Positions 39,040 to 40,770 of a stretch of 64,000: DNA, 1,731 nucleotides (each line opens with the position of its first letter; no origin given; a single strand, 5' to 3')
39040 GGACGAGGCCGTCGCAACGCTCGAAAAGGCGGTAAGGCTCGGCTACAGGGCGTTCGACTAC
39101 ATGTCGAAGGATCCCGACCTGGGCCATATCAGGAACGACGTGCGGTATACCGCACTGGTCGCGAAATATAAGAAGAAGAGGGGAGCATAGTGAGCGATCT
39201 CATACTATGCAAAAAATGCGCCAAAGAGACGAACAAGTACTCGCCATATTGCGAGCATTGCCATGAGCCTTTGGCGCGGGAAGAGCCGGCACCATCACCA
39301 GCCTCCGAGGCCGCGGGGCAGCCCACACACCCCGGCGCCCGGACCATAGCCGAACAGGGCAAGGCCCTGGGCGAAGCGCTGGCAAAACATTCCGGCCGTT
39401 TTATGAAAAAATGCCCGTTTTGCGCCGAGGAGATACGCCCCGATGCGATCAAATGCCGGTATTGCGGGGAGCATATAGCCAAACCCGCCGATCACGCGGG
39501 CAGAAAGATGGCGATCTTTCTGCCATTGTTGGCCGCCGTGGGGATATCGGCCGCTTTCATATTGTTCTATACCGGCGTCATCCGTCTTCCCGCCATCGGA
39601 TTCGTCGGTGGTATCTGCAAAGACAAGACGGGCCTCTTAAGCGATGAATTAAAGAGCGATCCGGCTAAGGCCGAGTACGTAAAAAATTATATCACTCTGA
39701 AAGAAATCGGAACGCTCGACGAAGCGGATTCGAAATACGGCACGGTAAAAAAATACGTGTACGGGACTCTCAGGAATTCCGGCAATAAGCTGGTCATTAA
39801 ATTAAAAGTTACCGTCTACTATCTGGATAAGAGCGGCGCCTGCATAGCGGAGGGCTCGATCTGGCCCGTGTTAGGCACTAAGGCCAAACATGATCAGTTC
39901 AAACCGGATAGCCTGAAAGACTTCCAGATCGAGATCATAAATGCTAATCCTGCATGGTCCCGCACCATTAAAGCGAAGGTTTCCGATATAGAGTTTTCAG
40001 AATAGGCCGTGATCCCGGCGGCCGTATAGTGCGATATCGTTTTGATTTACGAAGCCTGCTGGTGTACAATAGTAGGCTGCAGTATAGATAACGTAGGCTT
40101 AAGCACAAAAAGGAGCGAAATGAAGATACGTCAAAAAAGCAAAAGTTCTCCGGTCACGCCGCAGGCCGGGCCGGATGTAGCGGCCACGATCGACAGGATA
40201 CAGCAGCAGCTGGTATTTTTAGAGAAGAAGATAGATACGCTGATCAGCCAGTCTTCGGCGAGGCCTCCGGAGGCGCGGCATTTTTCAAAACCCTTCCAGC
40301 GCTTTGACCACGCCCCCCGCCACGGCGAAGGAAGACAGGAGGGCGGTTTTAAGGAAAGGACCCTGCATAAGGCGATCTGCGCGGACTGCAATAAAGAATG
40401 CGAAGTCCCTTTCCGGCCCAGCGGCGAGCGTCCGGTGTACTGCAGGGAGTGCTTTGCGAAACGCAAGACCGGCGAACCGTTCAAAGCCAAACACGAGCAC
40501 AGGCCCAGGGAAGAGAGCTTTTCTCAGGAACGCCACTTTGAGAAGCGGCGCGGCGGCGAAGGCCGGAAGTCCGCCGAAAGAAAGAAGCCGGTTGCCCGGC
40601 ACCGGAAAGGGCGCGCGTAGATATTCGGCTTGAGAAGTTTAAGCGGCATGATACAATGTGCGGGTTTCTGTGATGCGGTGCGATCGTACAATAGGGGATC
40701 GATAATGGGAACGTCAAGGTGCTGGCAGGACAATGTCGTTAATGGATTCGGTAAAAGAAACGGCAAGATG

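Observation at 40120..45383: Two CxxC-x17-CxxC paralogs, each partnered with a small lysine-rich ORF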

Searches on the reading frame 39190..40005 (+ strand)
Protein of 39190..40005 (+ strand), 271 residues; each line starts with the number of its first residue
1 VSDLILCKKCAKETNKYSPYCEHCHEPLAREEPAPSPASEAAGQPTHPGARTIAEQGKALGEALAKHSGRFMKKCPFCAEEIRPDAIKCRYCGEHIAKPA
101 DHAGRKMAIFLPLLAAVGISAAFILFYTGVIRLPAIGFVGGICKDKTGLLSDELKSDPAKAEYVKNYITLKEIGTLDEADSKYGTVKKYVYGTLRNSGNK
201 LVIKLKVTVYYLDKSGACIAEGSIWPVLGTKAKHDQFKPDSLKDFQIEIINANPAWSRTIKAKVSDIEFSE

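Call 4: search_protein_families(library=ncbifam, proteins=[window:39190-40005:+], max_evalue=0.1)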
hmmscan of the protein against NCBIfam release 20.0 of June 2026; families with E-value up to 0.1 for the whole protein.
window:39190-40005:+ (271 aa): 3 families
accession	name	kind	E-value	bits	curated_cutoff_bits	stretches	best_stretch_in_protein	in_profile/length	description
NF053815.1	teico_TcaA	equivalog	0.0062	15.4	550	1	72-101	1-30/463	membrane-associated protein TcaA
NF038353.1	FxLYD_dom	domain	0.035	14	23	1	188-221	4-37/71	FxLYD domain-containing protein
NF041915.1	HVO_2901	equivalog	0.037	13.8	80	0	72-97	1-26/55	HVO_2901 family zinc finger protein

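Call 5: search_protein_families(library=pfam, proteins=[window:39190-40005:+], max_evalue=0.1)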
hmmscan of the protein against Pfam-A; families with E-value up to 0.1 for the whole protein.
window:39190-40005:+ (271 aa): 7 families
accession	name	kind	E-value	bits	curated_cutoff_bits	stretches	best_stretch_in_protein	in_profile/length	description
PF12773.13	DZR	-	7.4e-07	29.7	27.3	2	7-93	1-45/45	Double zinc ribbon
PF13248.11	Zn_ribbon_3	-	7.5e-06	25.7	27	1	72-94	2-24/26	zinc-ribbon domain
PF13240.11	Zn_Ribbon_1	-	0.00013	22.1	25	1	74-94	1-21/23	zinc-ribbon domain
PF18912.6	DZR_2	-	0.00098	19.4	27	1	5-32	22-50/56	Double zinc ribbon domain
PF17032.10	Zn_ribbon_15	-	0.0062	17.8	28.9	0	71-93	51-73/73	zinc-ribbon family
PF07191.17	Zn_ribbon_6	-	0.0092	16.4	25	0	5-29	17-40/67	Double zinc ribbon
PF10571.15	UPF0547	-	0.024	15.2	29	1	73-93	1-21/26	Uncharacterised protein family UPF0547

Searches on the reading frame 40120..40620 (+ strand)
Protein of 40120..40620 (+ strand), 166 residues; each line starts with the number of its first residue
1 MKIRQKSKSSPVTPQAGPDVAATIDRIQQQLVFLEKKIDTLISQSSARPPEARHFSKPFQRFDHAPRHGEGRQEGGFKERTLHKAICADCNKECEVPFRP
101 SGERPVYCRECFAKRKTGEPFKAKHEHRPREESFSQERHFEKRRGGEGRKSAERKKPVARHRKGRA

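Call 4: search_protein_families(library=ncbifam, proteins=[window:40120-40620:+], max_evalue=0.1)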
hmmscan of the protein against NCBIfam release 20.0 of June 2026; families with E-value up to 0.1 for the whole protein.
window:40120-40620:+ (166 aa): 1 family
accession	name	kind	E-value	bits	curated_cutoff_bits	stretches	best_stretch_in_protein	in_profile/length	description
TIGR04272.1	cxxc_cxxc_Mbark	domain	1.6e-17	63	36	1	80-116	1-37/37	CxxC-x17-CxxC domain-containing protein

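Call 5: search_protein_families(library=pfam, proteins=[window:40120-40620:+], max_evalue=0.1)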
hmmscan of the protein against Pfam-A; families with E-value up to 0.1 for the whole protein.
window:40120-40620:+ (166 aa): 2 families
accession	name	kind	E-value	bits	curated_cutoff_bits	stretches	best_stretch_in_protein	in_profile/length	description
PF23477.1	zf_Tbcl_2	-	1.5e-17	63.4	27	1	80-116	1-37/37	Probable treble clef zinc finger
PF14599.11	zinc_ribbon_6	-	0.011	16.1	27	1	83-108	28-53/59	Zinc-ribbon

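Call 11: find_encoding_contigs(protein=window:40120-40620:+, flank=5000, max_places=10)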
Protein window:40120-40620:+ (166 aa): no gene with exactly this product is on record in the collection.

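Call 92: search_protein_families(library=padloc, proteins=[window:40120-40620:+], max_evalue=0.01)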
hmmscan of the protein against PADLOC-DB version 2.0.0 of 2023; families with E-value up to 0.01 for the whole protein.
window:40120-40620:+ (166 aa): 0 families

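Call 93: search_protein_families(library=phrogs, proteins=[window:40120-40620:+], max_evalue=0.01)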
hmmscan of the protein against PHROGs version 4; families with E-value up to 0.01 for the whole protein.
window:40120-40620:+ (166 aa): 0 families
